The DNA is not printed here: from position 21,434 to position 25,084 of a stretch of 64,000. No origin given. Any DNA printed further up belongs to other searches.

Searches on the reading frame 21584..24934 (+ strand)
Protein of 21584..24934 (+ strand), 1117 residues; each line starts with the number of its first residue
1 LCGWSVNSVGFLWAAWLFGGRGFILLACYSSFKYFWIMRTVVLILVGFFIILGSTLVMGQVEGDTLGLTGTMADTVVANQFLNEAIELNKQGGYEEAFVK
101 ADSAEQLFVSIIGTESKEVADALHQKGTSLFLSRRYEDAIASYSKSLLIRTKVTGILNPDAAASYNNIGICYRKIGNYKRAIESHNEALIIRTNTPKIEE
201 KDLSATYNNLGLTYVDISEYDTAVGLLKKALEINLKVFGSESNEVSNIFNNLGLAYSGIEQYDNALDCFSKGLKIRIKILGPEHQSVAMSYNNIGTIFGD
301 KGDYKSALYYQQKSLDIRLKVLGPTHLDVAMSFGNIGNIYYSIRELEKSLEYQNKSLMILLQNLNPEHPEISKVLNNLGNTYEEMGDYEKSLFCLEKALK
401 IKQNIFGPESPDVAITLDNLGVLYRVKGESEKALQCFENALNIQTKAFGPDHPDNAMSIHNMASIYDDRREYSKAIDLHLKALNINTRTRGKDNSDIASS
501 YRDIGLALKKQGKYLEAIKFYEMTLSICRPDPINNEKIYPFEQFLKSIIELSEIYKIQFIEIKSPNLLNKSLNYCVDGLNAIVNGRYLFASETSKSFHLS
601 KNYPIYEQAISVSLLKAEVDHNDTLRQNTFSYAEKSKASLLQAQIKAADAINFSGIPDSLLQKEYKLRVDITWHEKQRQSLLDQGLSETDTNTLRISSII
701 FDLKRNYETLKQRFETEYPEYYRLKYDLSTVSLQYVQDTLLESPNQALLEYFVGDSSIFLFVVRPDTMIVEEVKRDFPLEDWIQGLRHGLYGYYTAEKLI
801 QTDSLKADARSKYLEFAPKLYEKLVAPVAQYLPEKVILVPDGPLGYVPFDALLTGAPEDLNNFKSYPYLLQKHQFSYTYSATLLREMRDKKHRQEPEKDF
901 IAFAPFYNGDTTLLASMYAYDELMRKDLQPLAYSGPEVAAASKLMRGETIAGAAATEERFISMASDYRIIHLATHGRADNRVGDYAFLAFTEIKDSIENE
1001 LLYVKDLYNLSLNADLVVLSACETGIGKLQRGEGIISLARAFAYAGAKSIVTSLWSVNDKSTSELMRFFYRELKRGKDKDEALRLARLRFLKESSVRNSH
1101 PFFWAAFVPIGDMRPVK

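Call 7: search_protein_families(library=pfam, proteins=[window:21584-24934:+], max_evalue=0.001)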
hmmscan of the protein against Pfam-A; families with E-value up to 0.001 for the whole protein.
window:21584-24934:+ (1117 aa): 19 families
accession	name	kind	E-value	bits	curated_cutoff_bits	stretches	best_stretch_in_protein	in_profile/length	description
PF13424.12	TPR_12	-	9.4e-105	343.4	30.1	8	412-485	1-74/77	Tetratricopeptide repeat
PF13374.12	TPR_10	-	4.3e-68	224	27.5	5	287-328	1-42/42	Tetratricopeptide repeat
PF12770.12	CHAT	-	6.8e-61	206.7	24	1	816-1112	3-289/289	CHAT domain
PF00515.34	TPR_1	-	5.4e-53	175.2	27.8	4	373-404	2-33/34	Tetratricopeptide repeat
PF24885.1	TPR_NPHP3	-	4.5e-41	141.2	100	4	431-552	116-237/239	Nephrocystin-3 TPR domain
PF07719.23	TPR_2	-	2.4e-40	133.8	27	1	373-403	2-32/34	Tetratricopeptide repeat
PF13181.12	TPR_8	-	1.4e-31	106.4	25.7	1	373-404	2-33/34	Tetratricopeptide repeat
PF13176.12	TPR_7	-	2.9e-31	105.3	27.9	0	458-487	1-30/36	Tetratricopeptide repeat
PF13431.12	TPR_17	-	1e-18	66.4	24.4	0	157-183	8-34/34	Tetratricopeptide repeat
PF13414.12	TPR_11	-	8.4e-10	38.6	26.8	0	379-404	1-26/42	TPR repeat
PF13432.12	TPR_16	-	5.6e-09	36.7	32.7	0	126-189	3-58/65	Tetratricopeptide repeat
PF13428.12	TPR_14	-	1.2e-06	29.1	23.5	0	377-401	6-30/44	Tetratricopeptide repeat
PF14938.12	SNAP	-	1.6e-06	28.3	25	0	422-523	43-140/282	Soluble NSF attachment protein, SNAP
PF13174.12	TPR_6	-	3.6e-06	27.7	26.3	0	378-400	6-28/33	Tetratricopeptide repeat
PF13371.12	TPR_9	-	8.3e-06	26.2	35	0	338-402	3-59/73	Tetratricopeptide repeat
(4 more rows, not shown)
